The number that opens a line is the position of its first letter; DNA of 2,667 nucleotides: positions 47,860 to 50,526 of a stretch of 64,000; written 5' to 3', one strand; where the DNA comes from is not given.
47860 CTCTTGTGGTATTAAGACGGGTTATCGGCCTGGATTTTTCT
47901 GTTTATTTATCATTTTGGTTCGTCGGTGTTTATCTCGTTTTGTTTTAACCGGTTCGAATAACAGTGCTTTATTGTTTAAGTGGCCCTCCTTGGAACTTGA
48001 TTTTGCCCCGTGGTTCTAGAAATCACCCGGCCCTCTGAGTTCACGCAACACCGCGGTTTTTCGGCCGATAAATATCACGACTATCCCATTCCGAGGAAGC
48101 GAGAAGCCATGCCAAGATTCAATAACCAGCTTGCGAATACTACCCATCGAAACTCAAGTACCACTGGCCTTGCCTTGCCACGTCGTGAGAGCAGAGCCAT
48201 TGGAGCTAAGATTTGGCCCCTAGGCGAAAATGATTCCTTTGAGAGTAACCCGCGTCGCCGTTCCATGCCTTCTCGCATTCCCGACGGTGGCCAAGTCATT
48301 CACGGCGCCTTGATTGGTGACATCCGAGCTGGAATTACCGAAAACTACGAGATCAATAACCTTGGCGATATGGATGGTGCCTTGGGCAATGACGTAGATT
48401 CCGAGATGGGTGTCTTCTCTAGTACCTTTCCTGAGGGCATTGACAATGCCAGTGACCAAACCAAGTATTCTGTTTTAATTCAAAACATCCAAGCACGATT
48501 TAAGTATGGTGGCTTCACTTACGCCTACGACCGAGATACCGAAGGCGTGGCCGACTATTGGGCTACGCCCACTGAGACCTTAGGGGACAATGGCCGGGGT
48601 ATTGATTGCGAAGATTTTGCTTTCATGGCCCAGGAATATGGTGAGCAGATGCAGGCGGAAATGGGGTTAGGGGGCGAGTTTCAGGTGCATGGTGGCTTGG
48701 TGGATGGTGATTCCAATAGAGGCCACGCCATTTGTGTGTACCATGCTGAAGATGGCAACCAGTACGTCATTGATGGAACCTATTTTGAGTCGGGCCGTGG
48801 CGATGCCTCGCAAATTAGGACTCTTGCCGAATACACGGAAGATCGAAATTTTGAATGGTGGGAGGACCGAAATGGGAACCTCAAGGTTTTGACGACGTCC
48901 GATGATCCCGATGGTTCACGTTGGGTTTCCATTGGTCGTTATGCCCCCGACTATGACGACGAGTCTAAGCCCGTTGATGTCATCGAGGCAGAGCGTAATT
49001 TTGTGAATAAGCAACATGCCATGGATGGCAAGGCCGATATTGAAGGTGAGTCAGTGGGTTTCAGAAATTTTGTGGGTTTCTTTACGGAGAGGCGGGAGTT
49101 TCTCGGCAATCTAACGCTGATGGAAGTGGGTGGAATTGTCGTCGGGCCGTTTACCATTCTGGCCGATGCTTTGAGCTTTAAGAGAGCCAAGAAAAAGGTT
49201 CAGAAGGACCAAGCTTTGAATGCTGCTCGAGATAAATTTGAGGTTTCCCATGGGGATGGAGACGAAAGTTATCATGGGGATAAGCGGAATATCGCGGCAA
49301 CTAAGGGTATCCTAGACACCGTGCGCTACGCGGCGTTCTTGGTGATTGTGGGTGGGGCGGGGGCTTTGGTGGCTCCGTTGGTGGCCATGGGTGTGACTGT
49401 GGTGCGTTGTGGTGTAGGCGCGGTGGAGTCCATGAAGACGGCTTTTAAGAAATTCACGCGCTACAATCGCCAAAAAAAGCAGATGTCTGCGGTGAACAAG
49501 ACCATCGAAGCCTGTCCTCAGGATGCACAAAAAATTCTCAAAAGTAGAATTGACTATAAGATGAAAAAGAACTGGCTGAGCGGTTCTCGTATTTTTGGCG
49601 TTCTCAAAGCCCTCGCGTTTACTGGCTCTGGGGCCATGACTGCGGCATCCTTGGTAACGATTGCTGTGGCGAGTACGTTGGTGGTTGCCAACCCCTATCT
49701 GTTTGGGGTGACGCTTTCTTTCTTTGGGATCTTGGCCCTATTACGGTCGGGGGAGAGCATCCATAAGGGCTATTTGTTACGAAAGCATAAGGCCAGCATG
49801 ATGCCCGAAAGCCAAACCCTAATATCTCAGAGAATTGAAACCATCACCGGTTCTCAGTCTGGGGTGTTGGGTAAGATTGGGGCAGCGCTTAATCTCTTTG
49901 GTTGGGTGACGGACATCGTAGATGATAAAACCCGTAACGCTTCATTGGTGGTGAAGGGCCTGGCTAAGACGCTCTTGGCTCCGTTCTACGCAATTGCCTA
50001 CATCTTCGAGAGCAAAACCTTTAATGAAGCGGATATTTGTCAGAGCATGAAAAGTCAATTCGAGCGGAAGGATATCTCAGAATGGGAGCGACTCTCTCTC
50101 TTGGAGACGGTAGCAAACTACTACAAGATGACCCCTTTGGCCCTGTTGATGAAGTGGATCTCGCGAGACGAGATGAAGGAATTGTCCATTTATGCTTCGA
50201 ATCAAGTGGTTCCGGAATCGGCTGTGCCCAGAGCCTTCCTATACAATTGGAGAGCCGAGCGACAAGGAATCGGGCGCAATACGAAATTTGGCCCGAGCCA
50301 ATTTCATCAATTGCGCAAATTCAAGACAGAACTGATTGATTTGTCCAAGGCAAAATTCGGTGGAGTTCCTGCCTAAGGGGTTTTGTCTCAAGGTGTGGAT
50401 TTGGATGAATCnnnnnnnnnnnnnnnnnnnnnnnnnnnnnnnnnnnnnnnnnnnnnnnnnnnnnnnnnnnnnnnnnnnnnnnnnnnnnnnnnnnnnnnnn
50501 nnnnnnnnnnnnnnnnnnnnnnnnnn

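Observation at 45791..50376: Candidate undescribed peptide ligation/processing module: zincin-like HExxH protein, Ddl-type ATP-grasp ligase and a transglutaminase-like multi-TM protein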

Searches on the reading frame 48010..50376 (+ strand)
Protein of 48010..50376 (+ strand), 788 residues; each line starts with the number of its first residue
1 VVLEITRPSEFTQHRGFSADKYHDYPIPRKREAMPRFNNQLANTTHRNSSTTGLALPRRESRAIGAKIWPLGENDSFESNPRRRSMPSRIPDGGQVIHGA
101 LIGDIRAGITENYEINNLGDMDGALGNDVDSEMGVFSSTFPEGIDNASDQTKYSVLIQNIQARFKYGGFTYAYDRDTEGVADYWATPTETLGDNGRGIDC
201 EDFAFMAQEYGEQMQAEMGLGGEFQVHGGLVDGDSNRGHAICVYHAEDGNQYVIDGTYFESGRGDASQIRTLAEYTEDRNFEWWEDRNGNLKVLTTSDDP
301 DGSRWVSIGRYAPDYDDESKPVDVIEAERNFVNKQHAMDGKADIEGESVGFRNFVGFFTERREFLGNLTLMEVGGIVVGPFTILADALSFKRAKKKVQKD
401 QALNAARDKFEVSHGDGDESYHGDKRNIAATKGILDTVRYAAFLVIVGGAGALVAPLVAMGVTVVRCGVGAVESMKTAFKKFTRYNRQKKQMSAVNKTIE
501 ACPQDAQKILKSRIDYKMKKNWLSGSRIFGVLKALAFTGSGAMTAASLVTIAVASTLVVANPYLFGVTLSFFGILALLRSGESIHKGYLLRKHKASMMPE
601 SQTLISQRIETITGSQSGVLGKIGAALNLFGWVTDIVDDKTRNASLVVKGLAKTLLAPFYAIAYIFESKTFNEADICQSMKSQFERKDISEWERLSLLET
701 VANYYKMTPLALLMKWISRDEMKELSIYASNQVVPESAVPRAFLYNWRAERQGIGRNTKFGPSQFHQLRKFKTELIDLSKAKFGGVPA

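Call 3: search_protein_families(library=pfam, proteins=[window:48010-50376:+], max_evalue=0.01)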
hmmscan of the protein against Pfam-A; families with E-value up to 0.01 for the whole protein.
window:48010-50376:+ (788 aa): 0 families

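Call 4: search_protein_families(library=ncbifam, proteins=[window:48010-50376:+], max_evalue=0.01)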
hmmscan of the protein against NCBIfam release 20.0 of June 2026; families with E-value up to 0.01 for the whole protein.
window:48010-50376:+ (788 aa): 2 families
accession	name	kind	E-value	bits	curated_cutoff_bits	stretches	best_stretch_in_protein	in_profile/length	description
NF045674.1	CystProtLapG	equivalog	0.0011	18.2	320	1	164-206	73-113/221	cysteine protease LapG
NF040495.1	tranport_ArsG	equivalog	0.0088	15.4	200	0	508-571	111-175/225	aromatic aminobenezylarsenical efflux permease ArsG family transporter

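Call 15: find_homologous_proteins(query=window:48010-50376:+)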
Query window:48010-50376:+ (788 aa): 6 proteins with E <= 0.001 among 8000 candidates.
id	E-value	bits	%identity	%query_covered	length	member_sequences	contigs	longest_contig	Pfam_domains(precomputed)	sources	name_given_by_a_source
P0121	0.0e+0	1722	100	96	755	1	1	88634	-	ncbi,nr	ncbi:MAG: hypothetical protein VYA34_09115 [Myxococcota bacterium]|nr:hypothetical protein [Myxococc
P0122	4.3e-246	837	51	90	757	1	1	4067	-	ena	-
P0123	2.8e-188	646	42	98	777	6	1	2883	-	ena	-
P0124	1.8e-183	630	42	95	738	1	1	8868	-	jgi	jgi:predicted transglutaminase-like cysteine proteinase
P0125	4.1e-123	430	36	84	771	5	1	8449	-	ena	-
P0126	1.5e-95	339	37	63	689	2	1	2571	-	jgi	-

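Call 16: find_encoding_contigs(protein=P0124, flank=8000, max_places=2)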
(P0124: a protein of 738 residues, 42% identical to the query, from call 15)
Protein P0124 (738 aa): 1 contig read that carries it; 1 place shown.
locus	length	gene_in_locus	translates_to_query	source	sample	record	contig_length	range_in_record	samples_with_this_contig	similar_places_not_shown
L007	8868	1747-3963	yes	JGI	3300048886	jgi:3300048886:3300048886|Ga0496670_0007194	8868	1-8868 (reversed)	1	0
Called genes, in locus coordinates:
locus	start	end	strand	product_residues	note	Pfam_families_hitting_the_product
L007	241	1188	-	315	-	-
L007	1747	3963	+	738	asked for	-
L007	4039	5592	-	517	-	PF01235:Na_Ala_symp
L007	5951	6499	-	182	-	PF18826:bVLRF1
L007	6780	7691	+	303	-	PF12895:ANAPC3 (faint), PF13174:TPR_6 (faint), PF13428:TPR_14 (faint), PF07719:TPR_2 (faint), PF14559:TPR_19 (faint), PF13424:TPR_12 (faint), PF13432:TPR_16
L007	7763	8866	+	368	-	?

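Call 17: find_encoding_contigs(protein=P0125, flank=8000, max_places=2)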
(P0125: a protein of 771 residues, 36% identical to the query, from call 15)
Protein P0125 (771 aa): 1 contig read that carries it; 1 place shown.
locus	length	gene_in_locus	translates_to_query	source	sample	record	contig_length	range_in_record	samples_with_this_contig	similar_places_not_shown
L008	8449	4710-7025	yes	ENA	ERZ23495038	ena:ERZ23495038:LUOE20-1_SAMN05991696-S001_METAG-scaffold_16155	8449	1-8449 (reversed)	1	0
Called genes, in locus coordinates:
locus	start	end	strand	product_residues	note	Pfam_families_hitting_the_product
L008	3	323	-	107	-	?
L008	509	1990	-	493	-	PF05195:AMP_N, PF00557:Peptidase_M24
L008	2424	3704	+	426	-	PF03704:BTAD (weak), PF07719:TPR_2 (faint), PF13428:TPR_14 (faint), PF13432:TPR_16 (weak), PF00515:TPR_1 (faint), PF13181:TPR_8 (faint), PF13432:TPR_16 (weak), PF14559:TPR_19, +4 more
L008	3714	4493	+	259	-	PF04773:FecR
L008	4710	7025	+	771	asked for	-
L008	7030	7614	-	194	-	PF04186:FxsA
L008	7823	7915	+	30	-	-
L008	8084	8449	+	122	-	?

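Call 18: find_encoding_contigs(protein=P0122, flank=8000, max_places=2)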
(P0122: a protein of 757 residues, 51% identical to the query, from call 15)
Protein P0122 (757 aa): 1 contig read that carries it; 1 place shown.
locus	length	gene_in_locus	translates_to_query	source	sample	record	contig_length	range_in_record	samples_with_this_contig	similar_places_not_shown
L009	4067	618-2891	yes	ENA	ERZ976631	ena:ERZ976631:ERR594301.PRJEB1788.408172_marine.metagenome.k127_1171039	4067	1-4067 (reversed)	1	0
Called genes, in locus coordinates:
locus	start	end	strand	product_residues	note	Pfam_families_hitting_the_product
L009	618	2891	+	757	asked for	-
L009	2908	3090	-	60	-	-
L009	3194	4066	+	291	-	?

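Call 36: predict_structure(alignment_id=A2)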
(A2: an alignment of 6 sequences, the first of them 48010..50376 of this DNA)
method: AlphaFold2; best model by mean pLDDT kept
length: 788 residues; sequences in the alignment: 6
mean_pLDDT: 50.2   pTM: 0.30
mean pLDDT of the five models: 50.2, 45.4, 45.3, 45.1, 43.8
residues with pLDDT >= 90: 1; 70-90: 167; 50-70: 191; < 50: 429
segments of 3 or more residues with pLDDT < 50: 1-123, 174-181, 192-196, 258-266, 297-359, 361-363, 365-461, 466-468, 537-591, 601-603, 611-632, 657-671, 779-788
pLDDT, mean of each block of 10 residues (from residue 1): 27 24 24 23 26 23 23 26 26 26 28 34 55 68 62 71 66 45 54 51 74 74 80 64 79 64 48 75 74 58 31 29 33 27 29 41 46 40 37 37 38 31 33 35 36 44 50 59 68 64 50 61 57 52 47 41 33 37 41 52 49 43 40 51 59 52 39 64 80 77 72 85 86 85 86 73 80 61 28
secondary structure, 60 per line:
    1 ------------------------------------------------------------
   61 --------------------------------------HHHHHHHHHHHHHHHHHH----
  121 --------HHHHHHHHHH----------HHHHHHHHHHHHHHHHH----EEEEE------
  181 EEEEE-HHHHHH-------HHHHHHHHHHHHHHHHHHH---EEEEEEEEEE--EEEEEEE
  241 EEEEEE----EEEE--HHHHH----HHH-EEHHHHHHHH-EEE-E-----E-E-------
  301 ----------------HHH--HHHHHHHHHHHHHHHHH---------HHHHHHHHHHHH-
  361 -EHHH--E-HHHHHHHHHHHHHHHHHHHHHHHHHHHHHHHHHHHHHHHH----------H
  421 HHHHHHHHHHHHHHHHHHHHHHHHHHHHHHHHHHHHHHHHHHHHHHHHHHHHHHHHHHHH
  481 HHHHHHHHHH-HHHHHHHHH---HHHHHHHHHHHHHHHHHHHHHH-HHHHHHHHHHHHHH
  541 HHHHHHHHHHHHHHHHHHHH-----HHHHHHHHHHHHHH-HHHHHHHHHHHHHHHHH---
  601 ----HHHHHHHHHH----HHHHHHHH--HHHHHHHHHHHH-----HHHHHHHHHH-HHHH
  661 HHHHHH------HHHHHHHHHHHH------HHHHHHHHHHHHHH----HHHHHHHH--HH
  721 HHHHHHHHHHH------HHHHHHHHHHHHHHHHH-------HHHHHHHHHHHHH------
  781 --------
elements in order (helices of 4 or more, strands of 3 or more residues): H99-116 H129-138 H149-165 E170-174 E181-185 H187-192 H200-218 E222-231 E234-246 E251-254 H257-261 H272-279 E281-283 H322-338 H348-359 H370-409 H420-490 H492-500 H504-525 H527-560 H566-579 H581-597 H605-614 H619-626 H629-640 H646-655 H657-666 H673-684 H691-704 H709-716 H719-731 H738-754 H762-774

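Call 37: search_protein_families(library=pfam, alignment_id=A2, max_evalue=1)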
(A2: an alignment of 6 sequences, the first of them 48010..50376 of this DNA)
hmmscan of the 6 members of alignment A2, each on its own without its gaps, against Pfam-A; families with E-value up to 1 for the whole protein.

A. member 1, window:48010-50376:+ (788 aa): 2 families
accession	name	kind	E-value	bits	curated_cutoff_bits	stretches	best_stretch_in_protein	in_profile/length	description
PF19696.4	DUF6196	-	0.059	13.8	25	1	130-192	72-132/144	Family of unknown function (DUF6196)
PF21342.2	SoxA-TsdA_cyt-c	-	0.1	13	27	1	461-511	14-64/88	SoxA/TsdA, cytochrome c domain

B. families by the number of members that match (of 6 scanned): 4 families
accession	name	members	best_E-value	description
PF06035.17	Peptidase_C93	2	0.0058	Bacterial transglutaminase-like cysteine proteinase BTLCP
PF19696.4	DUF6196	1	0.059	Family of unknown function (DUF6196)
PF13668.12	Ferritin_2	1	0.071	Ferritin-like domain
PF21342.2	SoxA-TsdA_cyt-c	1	0.1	SoxA/TsdA, cytochrome c domain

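Call 44: search_protein_families(library=padloc, proteins=[window:48010-50376:+], max_evalue=0.01)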
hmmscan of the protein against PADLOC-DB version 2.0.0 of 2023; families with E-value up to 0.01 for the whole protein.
window:48010-50376:+ (788 aa): 0 families

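Call 49: fold_search(model_id=the predicted structure, library=pdb)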
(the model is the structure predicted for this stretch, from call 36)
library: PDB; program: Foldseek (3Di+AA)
matches with E <= 10: 108; with E <= 0.001: 0
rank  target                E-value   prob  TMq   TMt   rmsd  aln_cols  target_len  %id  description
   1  7mfd_D                4.3e-01  0.16  0.07  0.16  16.4       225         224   15  Autoinhibited BRAF:(14-3-3)2:MEK complex with the BRAF RBD resolved (released 2022-01-26)
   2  8brf_AAA              7.5e-01  0.47  0.06  0.27   7.5        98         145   14  YopQ apo from Yersinia enterocolitica (released 2023-12-13)
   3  3msv_B                8.6e-01  0.08  0.08  0.13  21.5       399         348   12  The hypoxic regulator of sterol synthesis Nro1 is a nuclear import adaptor (released 2011-04-20)
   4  8amz_P                8.6e-01  0.07  0.06  0.09  23.9       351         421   11  Spinach 19S proteasome (released 2022-08-24)
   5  5t8v                  1.2e+00  0.11  0.10  0.07  24.1       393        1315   13  Chaetomium thermophilum cohesin loader SCC2, C-terminal fragment (released 2016-10-19)
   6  6lqg_B                1.4e+00  0.05  0.06  0.09  24.8       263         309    8  Human gamma-secretase in complex with small molecule Avagacestat (released 2021-01-27)
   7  9f5t_C                1.4e+00  0.25  0.06  0.19   9.2        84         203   19  Ubiquitin C-terminal clippase BpJOS (released 2025-04-23)
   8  4n7y_B                1.4e+00  0.09  0.07  0.16  15.2       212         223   14  Crystal structure of 14-3-3zeta in complex with a 8-carbon-linker cyclic peptide derived from ExoS (released 2014-02-19)
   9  8brf_BBB              1.6e+00  0.25  0.06  0.27   7.5        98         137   14  YopQ apo from Yersinia enterocolitica (released 2023-12-13)
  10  3qtm_B                1.8e+00  0.06  0.08  0.14  19.9       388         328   10  Structure of S. pombe nuclear import adaptor Nro1 (Space group P21) (released 2011-09-21)
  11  2c74_B                2.0e+00  0.07  0.08  0.16  16.1       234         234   13  14-3-3 Protein Eta (Human) Complexed to Peptide (released 2005-12-02)
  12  9f5t_A                2.1e+00  0.25  0.06  0.19   7.0        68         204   22  Ubiquitin C-terminal clippase BpJOS (released 2025-04-23)
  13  3zyq                  2.1e+00  0.20  0.08  0.22  18.7       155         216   15  Crystal structure of the tandem VHS and FYVE domains of Hepatocyte growth factor-regulated tyrosine kinase substrate (HG (released 2011-09-07)
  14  4n84_B                2.1e+00  0.08  0.07  0.16  15.3       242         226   12  Crystal structure of 14-3-3zeta in complex with a 12-carbon-linker cyclic peptide derived from ExoS (released 2014-02-19)
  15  4o46_F                2.5e+00  0.05  0.06  0.13  15.9       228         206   10  14-3-3-gamma in complex with influenza NS1 C-terminal tail phosphorylated at S228 (released 2014-04-30)
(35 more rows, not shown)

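Call 50: search_solved_structures(query=A2, max_evalue=10, show_alignments=2)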
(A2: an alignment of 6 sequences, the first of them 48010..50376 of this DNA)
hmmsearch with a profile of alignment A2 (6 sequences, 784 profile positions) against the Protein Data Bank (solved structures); distinct sequences matched with E-value up to 10: 5.
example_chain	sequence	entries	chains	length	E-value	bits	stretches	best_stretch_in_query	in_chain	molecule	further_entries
4fgo_A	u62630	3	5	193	0.00011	23.8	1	164-200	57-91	Periplasmic protein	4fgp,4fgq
1ihg_A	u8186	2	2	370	0.044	15.1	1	247-313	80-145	Cyclophilin 40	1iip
3ewk_A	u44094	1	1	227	0.68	11.2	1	278-337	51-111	Sensor protein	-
2wfi_A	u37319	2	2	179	1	10.6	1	237-315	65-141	PEPTIDYL-PROLYL CIS-TRANS ISOMERASE G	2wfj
2he9_A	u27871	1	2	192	1.3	10.3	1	246-313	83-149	NK-tumor recognition protein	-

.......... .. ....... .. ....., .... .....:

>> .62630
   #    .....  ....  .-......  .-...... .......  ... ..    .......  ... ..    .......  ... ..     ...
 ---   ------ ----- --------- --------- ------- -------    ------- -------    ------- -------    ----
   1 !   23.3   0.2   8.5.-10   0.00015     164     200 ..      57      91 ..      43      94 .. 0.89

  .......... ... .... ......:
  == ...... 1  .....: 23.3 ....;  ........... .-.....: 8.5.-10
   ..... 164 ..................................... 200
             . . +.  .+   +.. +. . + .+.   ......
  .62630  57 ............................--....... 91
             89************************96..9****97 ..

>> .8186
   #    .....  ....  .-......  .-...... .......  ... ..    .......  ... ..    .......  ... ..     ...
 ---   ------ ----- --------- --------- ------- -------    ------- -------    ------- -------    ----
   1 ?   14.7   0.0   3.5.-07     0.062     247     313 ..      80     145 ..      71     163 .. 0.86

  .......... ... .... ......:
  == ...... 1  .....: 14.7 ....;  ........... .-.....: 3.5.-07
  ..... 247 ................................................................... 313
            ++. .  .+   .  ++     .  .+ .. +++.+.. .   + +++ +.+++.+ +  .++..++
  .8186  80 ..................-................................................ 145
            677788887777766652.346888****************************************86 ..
